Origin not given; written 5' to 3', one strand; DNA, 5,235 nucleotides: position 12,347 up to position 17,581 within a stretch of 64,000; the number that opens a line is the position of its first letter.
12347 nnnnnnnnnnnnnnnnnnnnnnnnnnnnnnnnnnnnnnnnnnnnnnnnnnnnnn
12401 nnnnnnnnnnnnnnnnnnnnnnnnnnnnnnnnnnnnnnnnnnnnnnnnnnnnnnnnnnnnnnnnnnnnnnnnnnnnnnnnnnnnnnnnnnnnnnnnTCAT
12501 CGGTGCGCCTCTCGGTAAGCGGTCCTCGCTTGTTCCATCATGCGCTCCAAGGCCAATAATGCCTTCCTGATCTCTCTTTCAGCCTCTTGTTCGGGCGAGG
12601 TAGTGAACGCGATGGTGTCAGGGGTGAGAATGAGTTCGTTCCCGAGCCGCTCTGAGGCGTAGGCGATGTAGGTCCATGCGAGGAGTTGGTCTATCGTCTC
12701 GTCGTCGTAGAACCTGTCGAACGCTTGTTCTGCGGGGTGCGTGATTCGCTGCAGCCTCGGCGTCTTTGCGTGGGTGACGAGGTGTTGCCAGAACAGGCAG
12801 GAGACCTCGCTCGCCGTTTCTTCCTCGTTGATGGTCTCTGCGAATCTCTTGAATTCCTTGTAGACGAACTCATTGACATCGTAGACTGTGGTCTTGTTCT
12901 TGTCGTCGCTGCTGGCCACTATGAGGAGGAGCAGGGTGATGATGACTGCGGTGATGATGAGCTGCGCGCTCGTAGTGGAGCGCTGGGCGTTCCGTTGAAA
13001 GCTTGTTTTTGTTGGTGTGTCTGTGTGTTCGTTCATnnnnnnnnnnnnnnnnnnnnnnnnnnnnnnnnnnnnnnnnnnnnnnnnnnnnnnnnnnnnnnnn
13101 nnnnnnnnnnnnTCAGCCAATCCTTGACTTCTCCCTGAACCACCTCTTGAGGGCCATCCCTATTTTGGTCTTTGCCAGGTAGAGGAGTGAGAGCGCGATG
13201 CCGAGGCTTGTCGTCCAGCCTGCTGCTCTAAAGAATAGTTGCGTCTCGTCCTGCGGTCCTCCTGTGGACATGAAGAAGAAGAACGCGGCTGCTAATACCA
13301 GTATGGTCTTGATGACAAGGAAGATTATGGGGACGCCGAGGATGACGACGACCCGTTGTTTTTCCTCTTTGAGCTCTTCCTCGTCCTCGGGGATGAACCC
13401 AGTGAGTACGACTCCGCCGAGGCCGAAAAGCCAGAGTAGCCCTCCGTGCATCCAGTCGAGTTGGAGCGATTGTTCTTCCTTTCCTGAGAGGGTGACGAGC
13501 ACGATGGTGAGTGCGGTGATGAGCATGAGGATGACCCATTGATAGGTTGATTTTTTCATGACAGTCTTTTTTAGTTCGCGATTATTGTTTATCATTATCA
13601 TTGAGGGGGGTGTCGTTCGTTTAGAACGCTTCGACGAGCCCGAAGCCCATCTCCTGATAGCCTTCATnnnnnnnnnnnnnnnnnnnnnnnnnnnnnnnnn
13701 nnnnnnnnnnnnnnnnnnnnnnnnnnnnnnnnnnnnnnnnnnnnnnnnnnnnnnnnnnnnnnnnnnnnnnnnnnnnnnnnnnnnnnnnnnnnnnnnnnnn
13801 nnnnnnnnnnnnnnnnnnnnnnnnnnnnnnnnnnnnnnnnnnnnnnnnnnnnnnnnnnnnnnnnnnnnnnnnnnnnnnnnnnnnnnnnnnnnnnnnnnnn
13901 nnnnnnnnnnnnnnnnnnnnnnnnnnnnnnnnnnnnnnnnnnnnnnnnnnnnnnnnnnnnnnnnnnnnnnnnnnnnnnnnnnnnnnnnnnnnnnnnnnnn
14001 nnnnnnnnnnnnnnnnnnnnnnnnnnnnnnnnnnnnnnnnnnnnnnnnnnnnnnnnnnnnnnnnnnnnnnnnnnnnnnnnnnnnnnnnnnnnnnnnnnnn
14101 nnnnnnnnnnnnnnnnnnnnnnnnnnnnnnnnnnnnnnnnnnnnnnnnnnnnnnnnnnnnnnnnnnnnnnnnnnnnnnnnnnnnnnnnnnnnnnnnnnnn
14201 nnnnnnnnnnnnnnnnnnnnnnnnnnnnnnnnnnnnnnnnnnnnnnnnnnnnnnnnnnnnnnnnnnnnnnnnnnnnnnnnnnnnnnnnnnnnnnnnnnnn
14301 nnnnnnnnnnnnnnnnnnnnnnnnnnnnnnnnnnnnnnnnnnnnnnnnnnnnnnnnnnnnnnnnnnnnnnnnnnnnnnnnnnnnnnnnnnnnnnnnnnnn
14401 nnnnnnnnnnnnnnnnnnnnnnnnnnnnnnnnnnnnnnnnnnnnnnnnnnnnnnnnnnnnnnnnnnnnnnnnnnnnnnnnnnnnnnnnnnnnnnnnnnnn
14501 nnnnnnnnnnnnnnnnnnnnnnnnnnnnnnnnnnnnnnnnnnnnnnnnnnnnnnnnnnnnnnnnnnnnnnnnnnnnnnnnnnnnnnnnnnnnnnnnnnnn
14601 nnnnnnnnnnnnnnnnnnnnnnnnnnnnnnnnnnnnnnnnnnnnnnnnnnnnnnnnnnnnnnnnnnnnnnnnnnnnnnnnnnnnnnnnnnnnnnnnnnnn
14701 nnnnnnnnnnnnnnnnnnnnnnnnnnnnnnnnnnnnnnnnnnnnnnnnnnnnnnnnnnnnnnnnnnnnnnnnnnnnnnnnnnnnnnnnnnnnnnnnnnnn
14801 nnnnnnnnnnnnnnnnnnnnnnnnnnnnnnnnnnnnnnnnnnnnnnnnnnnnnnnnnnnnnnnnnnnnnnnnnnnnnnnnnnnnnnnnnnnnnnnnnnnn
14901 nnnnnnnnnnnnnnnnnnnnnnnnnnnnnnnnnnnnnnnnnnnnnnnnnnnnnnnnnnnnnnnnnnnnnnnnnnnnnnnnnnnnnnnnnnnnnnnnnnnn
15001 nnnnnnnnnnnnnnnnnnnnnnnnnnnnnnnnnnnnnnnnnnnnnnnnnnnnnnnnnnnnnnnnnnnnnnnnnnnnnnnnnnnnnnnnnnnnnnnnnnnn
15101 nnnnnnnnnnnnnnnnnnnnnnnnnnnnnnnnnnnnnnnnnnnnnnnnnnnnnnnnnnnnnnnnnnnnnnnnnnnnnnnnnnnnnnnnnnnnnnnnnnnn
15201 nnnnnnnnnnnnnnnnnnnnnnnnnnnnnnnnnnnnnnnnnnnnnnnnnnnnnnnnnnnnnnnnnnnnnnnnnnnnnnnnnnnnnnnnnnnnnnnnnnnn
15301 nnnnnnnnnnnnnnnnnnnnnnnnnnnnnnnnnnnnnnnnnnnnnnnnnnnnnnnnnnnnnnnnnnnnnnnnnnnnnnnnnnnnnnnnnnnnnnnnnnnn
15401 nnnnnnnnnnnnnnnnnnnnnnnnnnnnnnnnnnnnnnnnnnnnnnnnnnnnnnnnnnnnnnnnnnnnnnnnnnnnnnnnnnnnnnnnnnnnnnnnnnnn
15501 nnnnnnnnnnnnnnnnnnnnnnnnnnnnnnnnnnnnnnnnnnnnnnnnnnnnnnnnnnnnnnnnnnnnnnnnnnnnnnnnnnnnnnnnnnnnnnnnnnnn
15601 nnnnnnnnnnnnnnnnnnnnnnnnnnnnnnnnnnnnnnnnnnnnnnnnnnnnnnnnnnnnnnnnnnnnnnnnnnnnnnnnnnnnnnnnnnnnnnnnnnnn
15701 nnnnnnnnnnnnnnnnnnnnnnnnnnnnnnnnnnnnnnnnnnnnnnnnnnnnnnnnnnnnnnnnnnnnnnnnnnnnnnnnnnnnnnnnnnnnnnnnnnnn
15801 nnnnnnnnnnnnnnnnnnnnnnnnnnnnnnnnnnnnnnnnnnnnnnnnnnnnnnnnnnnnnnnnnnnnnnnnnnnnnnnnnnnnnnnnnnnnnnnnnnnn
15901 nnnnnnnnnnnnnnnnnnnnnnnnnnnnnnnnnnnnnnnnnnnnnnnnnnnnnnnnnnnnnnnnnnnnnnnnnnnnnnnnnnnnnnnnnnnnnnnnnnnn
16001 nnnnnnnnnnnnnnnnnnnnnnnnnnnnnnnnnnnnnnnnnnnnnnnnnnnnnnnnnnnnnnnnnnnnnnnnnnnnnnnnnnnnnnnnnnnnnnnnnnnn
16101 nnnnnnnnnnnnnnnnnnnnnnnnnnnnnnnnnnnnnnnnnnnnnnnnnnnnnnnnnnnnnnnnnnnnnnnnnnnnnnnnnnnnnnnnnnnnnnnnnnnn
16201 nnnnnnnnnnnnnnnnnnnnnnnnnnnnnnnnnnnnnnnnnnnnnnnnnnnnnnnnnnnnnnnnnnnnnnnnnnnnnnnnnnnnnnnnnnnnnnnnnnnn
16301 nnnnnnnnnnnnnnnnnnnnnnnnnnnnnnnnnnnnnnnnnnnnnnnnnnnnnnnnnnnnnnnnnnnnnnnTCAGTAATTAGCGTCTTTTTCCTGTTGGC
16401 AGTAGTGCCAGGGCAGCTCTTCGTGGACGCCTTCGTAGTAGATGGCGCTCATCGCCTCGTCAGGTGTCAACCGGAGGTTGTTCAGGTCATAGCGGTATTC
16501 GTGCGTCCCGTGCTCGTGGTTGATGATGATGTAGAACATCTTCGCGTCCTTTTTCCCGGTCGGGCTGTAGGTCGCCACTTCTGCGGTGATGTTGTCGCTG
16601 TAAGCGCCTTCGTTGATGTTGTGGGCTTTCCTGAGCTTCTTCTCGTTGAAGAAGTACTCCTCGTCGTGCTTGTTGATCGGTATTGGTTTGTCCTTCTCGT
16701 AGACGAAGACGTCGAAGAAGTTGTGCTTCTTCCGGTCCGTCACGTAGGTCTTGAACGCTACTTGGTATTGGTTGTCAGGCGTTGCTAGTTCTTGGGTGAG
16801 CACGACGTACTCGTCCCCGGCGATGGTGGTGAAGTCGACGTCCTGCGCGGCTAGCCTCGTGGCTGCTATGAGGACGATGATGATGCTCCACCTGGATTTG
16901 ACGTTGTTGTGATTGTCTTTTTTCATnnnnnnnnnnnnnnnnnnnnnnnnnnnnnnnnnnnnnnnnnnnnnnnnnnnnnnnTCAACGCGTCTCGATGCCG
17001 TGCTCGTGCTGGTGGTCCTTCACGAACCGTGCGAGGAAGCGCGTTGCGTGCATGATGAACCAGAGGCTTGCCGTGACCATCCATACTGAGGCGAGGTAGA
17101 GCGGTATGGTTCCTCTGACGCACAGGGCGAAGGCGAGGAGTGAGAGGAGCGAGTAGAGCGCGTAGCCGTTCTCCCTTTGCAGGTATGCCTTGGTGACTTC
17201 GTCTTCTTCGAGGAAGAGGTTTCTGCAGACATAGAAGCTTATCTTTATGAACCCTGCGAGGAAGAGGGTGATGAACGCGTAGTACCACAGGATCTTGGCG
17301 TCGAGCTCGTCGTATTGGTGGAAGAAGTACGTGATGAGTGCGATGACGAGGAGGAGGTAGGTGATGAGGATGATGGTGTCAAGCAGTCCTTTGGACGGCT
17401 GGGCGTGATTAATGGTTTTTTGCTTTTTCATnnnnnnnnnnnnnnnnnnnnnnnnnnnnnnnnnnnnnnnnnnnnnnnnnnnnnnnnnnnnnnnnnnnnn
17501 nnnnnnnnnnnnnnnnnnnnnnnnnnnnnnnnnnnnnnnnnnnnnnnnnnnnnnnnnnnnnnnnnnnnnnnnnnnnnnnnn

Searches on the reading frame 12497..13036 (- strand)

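Call 89: search_protein_families(library=pfam, proteins=[window:12497-13036:-], max_evalue=0.05)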
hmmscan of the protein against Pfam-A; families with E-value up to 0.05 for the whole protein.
window:12497-13036:- (179 aa): 1 family
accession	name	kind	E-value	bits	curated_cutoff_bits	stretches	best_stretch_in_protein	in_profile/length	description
PF03924.19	CHASE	-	0.014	15.6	25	0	59-109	5-53/189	CHASE domain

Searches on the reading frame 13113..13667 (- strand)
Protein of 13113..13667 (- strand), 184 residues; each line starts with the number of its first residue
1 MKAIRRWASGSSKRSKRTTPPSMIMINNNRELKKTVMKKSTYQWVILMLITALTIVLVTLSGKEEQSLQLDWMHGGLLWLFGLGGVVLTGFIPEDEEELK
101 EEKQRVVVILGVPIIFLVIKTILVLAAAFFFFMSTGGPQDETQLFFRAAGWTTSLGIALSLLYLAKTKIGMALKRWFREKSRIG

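Call 89: search_protein_families(library=pfam, proteins=[window:13113-13667:-], max_evalue=0.05)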
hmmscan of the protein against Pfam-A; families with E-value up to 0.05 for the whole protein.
window:13113-13667:- (184 aa): 3 families
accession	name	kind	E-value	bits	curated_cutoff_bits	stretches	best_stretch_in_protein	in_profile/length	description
PF15183.11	MRAP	-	0.0037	17.6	27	1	91-158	23-87/89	Melanocortin-2 receptor accessory protein family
PF11857.13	DUF3377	-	0.031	14.7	26.5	0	101-139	21-59/72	Domain of unknown function (DUF3377)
PF06024.17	Orf78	-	0.05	14.3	29.4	0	16-58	35-77/101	Orf78 (ac78)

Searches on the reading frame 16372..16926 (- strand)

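Call 89: search_protein_families(library=pfam, proteins=[window:16372-16926:-], max_evalue=0.05)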
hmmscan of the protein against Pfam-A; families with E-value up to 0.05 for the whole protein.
window:16372-16926:- (184 aa): 1 family
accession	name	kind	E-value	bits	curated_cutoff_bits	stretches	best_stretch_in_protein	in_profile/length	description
PF23935.1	DUF7271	-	0.025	15.2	27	0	82-107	8-35/76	Domain of unknown function (DUF7271)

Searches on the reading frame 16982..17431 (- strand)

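Call 89: search_protein_families(library=pfam, proteins=[window:16982-17431:-], max_evalue=0.05)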
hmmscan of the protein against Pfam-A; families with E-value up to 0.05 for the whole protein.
window:16982-17431:- (149 aa): 3 families
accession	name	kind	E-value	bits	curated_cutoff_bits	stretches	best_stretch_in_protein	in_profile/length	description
PF13727.12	CoA_binding_3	-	0.0089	16.5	25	1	16-96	18-96/175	CoA-binding domain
PF12670.12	DUF3792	-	0.041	14.5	31.3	0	14-62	7-55/115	Protein of unknown function (DUF3792)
PF06365.17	CD34_antigen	-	0.045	14.2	26.3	0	1-39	91-129/204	CD34/Podocalyxin family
